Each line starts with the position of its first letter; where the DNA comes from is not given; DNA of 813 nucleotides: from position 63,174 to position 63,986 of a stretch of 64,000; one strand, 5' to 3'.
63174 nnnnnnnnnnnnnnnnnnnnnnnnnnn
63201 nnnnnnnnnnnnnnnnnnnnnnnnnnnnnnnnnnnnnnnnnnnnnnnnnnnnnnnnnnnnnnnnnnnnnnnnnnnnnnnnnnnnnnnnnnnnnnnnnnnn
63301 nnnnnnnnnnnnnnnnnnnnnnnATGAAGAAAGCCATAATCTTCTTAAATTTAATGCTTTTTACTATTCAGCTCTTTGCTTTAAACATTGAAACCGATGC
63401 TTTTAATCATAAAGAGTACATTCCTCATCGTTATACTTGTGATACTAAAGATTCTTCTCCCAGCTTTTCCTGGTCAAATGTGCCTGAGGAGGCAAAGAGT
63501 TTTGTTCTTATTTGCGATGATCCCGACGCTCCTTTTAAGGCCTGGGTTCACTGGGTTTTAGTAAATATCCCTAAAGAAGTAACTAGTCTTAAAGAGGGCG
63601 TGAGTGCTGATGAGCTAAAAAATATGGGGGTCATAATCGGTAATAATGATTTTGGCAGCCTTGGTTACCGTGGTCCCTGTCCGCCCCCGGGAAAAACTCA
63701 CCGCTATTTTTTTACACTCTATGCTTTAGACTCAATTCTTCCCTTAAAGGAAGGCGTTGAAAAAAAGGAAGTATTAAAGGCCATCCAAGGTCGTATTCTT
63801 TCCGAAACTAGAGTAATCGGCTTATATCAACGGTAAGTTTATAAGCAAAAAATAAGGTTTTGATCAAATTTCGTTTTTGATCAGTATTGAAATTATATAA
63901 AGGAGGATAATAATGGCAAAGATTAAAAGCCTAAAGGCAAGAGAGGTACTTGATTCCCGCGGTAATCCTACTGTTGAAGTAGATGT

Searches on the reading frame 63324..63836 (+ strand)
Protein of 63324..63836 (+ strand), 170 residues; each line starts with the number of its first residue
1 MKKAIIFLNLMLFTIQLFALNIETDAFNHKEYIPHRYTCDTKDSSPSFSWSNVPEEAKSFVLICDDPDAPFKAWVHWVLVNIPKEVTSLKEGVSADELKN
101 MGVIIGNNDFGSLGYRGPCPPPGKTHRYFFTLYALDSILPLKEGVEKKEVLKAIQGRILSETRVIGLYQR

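Call 81: find_encoding_contigs(protein=window:63324-63836:+, flank=10000, max_places=2)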
Protein window:63324-63836:+ (170 aa): 13 contigs read that carry it; 2 places shown.
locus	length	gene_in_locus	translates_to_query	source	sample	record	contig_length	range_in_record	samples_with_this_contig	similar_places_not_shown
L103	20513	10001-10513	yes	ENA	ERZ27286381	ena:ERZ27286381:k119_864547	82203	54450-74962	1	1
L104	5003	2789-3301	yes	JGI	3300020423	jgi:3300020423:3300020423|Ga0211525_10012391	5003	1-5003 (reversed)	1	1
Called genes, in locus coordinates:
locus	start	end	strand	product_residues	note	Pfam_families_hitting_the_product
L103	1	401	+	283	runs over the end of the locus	PF00696:AA_kinase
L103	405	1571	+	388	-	PF00202:Aminotran_3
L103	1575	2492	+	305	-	PF02729:OTCace_N, PF00185:OTCace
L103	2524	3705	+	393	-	PF00764:Arginosuc_synth, PF20979:Arginosuc_syn_C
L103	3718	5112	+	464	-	PF00206:Lyase_1, PF14698:ASL_C2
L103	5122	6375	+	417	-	PF00278:Orn_DAP_Arg_deC, PF02784:Orn_Arg_deC_N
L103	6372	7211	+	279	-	PF01678:DAP_epimerase, PF26317:CntK_N (weak), PF01678:DAP_epimerase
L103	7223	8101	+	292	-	PF00701:DHDPS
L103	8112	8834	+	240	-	PF01113:DapB_N, PF05173:DapB_C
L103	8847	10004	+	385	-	PF00155:Aminotran_1_2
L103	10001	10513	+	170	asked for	PF01161:PBP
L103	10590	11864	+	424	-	PF03952:Enolase_N, PF07476:MAAL_C (faint), PF00113:Enolase_C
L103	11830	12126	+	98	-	PF04977:DivIC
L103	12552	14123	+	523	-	-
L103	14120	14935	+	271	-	PF07719:TPR_2 (faint)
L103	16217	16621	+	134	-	PF07238:PilZ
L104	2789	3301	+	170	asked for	PF01161:PBP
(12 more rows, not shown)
